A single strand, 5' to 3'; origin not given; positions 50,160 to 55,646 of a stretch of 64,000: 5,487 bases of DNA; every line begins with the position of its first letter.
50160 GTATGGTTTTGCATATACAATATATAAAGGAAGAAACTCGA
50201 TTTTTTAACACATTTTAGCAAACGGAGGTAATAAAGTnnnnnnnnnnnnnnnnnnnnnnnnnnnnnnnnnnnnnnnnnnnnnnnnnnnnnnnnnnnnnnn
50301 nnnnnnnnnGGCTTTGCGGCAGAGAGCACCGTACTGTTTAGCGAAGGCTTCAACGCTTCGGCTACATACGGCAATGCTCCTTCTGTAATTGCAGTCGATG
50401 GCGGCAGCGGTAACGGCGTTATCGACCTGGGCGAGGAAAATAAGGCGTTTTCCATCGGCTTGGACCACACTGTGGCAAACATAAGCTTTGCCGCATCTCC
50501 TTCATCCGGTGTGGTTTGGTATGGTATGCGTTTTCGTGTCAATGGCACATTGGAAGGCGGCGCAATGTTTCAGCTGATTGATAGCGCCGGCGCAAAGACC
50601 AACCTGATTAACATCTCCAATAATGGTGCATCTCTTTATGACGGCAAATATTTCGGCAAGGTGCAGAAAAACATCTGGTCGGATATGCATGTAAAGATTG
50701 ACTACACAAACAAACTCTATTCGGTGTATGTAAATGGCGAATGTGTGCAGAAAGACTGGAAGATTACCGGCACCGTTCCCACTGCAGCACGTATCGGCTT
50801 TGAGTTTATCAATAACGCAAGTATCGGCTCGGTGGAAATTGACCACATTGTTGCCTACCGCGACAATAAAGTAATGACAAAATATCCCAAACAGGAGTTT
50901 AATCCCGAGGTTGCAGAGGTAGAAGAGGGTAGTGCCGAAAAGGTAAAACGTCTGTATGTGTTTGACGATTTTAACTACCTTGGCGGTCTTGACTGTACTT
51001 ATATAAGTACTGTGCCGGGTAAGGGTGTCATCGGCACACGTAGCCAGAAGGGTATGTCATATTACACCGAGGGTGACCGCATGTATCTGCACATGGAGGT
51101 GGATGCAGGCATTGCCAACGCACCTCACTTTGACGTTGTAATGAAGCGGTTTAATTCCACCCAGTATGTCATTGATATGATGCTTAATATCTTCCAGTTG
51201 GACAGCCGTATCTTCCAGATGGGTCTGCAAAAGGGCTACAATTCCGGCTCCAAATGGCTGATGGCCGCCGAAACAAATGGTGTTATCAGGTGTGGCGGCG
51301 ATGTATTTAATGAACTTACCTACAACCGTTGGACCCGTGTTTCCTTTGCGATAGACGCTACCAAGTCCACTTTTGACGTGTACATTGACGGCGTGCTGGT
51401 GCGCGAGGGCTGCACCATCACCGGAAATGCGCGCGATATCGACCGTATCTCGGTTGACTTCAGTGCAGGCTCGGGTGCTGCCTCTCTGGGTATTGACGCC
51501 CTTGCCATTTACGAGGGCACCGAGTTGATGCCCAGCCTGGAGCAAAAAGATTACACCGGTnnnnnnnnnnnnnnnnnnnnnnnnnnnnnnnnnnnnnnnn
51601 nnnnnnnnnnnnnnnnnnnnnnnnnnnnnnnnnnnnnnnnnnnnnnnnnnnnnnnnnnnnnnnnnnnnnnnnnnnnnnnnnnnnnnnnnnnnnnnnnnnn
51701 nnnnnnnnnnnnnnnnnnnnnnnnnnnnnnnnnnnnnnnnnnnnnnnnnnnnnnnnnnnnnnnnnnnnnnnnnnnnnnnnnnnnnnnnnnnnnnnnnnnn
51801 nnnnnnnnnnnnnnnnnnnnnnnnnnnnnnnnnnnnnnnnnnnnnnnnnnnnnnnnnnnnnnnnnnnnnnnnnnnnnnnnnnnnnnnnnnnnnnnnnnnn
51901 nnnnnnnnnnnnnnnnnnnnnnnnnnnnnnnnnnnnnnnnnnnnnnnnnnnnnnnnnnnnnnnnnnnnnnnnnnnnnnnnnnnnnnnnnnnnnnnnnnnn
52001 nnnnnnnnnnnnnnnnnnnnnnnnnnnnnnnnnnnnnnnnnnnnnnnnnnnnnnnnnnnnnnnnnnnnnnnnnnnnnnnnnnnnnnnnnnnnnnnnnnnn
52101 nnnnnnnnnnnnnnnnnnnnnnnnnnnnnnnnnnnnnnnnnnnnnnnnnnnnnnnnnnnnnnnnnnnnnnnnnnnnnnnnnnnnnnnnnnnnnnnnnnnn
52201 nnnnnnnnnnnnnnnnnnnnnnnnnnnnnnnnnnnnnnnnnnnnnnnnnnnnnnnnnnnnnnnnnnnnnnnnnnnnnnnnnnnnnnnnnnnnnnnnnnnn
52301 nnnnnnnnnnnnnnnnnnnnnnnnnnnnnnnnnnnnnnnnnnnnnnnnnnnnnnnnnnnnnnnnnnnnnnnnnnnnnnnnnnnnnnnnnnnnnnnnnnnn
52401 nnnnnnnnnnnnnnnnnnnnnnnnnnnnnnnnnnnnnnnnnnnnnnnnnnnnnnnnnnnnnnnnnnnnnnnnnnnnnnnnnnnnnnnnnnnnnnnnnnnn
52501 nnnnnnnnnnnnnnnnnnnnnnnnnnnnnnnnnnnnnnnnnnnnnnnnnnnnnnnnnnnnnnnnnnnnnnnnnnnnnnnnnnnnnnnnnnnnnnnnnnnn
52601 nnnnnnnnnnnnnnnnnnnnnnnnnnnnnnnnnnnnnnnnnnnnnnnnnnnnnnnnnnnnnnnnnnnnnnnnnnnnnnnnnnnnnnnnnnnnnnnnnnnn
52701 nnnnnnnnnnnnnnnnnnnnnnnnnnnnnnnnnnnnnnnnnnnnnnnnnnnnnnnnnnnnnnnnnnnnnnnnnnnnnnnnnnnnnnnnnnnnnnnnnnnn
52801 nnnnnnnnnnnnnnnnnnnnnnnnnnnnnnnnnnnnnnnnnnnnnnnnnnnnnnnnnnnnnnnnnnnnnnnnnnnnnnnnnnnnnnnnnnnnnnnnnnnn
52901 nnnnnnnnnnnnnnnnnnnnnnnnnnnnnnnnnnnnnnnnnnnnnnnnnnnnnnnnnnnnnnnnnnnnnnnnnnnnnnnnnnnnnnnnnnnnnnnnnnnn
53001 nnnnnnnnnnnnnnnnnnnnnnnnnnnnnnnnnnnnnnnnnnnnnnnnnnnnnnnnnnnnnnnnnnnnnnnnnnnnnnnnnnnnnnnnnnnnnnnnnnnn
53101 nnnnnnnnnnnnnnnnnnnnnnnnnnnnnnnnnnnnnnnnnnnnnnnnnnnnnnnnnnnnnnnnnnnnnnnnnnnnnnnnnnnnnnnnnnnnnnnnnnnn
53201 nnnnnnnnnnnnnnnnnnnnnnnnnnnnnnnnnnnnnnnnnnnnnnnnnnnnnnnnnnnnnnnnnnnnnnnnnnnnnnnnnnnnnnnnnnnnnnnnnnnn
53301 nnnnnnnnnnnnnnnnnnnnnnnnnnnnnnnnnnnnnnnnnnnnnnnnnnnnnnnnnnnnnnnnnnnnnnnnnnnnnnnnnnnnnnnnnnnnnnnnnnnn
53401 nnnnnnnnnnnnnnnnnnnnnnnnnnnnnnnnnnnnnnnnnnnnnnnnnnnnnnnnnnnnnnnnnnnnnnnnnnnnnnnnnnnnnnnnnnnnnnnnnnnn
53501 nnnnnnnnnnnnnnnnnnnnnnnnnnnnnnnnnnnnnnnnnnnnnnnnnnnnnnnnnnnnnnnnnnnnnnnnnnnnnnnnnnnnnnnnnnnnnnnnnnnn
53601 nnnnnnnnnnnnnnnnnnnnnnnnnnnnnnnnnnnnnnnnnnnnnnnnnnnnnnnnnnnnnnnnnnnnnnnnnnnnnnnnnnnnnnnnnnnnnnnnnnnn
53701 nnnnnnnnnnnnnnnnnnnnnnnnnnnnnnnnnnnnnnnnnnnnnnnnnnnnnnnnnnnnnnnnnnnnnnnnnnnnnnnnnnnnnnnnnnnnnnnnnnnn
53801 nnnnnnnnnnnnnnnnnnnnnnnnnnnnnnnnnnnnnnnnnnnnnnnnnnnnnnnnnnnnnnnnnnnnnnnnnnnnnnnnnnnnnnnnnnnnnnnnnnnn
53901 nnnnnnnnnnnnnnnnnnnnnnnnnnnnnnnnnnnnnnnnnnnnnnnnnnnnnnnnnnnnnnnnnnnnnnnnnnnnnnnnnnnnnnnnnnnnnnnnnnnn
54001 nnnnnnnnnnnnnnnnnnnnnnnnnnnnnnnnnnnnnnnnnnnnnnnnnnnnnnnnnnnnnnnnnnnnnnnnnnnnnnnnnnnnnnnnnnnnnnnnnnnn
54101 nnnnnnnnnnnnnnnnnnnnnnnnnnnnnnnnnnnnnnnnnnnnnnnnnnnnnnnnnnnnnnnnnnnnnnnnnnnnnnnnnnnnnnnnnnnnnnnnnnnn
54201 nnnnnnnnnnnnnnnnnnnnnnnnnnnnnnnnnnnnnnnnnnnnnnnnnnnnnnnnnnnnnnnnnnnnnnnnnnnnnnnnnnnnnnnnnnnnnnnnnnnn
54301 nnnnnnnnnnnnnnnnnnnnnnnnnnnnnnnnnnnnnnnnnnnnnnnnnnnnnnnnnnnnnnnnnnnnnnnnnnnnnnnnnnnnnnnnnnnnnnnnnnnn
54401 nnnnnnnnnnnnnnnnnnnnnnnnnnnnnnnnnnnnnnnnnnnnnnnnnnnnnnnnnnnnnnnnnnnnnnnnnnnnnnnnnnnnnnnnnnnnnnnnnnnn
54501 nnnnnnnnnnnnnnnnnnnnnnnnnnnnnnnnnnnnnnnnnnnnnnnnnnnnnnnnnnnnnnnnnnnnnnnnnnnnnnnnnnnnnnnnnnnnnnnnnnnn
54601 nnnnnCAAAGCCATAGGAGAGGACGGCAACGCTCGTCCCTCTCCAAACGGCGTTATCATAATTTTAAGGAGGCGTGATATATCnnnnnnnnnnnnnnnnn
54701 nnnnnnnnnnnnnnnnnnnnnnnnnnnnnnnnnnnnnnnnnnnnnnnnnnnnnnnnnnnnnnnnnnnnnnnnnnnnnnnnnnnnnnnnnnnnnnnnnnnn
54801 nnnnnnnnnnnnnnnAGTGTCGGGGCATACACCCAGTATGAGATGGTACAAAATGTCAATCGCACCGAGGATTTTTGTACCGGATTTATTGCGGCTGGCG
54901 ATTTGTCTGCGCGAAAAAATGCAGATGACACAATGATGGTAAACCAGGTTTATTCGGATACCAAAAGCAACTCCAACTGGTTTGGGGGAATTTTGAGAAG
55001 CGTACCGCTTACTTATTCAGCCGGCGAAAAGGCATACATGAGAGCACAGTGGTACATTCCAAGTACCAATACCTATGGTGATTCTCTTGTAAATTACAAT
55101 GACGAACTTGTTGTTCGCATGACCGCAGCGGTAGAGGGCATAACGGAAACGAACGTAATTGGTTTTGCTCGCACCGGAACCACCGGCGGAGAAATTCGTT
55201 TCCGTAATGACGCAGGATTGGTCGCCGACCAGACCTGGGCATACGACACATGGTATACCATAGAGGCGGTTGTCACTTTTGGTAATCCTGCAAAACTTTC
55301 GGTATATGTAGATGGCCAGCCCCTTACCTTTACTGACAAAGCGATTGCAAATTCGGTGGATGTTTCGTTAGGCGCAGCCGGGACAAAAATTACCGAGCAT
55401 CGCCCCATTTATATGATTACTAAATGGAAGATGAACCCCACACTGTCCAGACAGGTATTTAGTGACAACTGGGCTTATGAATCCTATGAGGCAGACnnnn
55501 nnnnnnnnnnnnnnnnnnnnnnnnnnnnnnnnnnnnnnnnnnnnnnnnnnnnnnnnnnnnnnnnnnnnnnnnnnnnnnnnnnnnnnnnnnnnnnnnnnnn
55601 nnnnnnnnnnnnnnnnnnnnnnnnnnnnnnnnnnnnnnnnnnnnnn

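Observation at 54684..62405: Expanded family of LamG-like modules in two paralogous giant secreted proteins with no catalytic domain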

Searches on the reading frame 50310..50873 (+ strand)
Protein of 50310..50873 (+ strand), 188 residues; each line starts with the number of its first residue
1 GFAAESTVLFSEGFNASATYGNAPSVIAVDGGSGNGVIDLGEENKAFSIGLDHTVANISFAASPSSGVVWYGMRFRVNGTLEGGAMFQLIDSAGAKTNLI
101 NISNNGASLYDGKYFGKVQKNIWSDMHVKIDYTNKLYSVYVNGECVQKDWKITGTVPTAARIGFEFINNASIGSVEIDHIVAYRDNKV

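Call 57: search_protein_families(library=pfam, proteins=[window:50310-50873:+], max_evalue=5)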
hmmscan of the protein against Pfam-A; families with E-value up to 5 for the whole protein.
window:50310-50873:+ (188 aa): 2 families
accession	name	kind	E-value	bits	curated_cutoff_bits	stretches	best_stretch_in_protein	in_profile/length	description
PF07238.19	PilZ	-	0.072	13.9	22.5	1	95-174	23-92/102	PilZ domain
PF02959.21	Tax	-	0.3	11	27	1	137-155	13-32/222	HTLV Tax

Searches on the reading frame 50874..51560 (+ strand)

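Call 57: search_protein_families(library=pfam, proteins=[window:50874-51560:+], max_evalue=5)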
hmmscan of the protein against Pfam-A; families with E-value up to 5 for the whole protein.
window:50874-51560:+ (229 aa): 1 family
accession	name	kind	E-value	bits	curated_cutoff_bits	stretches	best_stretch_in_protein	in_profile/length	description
PF13385.13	Laminin_G_3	-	0.0058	17.2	27.6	1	124-181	52-106/151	Concanavalin A-like lectin/glucanases superfamily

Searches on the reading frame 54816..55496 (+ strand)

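Call 57: search_protein_families(library=pfam, proteins=[window:54816-55496:+], max_evalue=5)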
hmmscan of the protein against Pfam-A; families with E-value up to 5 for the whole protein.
window:54816-55496:+ (227 aa): 1 family
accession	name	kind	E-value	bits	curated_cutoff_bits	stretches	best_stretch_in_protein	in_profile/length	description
PF13464.11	RodZ_C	-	0.03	14.7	23.9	1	152-180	40-68/72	RodZ C-terminal domain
